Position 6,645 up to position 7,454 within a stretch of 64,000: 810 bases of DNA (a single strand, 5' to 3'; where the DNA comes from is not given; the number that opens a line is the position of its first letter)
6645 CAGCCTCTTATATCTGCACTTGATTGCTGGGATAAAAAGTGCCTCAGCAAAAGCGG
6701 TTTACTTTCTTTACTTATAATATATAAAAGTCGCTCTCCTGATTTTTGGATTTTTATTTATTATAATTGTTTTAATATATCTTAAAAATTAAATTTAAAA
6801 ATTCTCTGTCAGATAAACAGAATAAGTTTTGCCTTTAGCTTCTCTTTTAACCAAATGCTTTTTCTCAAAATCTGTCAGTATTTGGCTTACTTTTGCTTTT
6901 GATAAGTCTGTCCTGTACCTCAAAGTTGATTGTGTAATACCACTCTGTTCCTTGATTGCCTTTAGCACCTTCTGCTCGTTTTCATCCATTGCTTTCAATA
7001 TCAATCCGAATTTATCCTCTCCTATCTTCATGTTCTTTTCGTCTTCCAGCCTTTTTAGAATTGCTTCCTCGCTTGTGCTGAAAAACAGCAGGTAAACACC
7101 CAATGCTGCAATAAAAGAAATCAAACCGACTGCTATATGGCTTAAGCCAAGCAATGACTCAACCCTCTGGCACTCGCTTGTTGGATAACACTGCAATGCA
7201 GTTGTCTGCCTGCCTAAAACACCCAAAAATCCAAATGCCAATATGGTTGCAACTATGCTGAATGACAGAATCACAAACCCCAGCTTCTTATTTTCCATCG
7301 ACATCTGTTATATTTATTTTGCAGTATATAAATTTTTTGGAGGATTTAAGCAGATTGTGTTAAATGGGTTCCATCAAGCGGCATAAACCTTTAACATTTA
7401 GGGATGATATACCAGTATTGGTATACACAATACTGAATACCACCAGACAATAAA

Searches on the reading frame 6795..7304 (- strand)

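Call 72: search_protein_families(library=pfam, proteins=[window:6795-7304:-], max_evalue=0.01)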
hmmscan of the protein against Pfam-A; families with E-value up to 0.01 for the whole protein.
window:6795-7304:- (169 aa): 10 families
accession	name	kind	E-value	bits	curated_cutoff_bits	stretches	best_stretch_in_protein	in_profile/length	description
PF24034.1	DUF7343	-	2.3e-09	37.4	27.6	1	108-165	3-61/62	Domain of unknown function (DUF7343)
PF13412.12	HTH_24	-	6.9e-06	26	21.9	1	106-153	1-48/48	Winged helix-turn-helix DNA-binding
PF01047.28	MarR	-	4e-05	23.9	24.6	1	109-156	4-51/59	MarR family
PF25213.1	HVO_A0261_N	-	4.5e-05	23.7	35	1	109-162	12-62/86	HVO_A0261 N-terminal domain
PF12802.13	MarR_2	-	5.8e-05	23.6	27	1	113-156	10-54/61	MarR family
PF05158.18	RNA_pol_Rpc34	-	0.00057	19.9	28.4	1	104-154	80-132/332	RNA polymerase Rpc34 subunit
PF01978.25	TrmB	-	0.0035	17.6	25.6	1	107-159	7-59/68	Sugar-specific transcriptional regulator TrmB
PF03965.22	Penicillinase_R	-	0.0039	17.9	22.6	1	108-161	3-60/115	Penicillinase repressor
PF03297.21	Ribosomal_S25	-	0.0079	16.9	28.8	0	108-165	42-99/101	S25 ribosomal protein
PF22665.2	DUF6293_C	-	0.0098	16.8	27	0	78-167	13-92/101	DUF6293 C-terminal winged helix domain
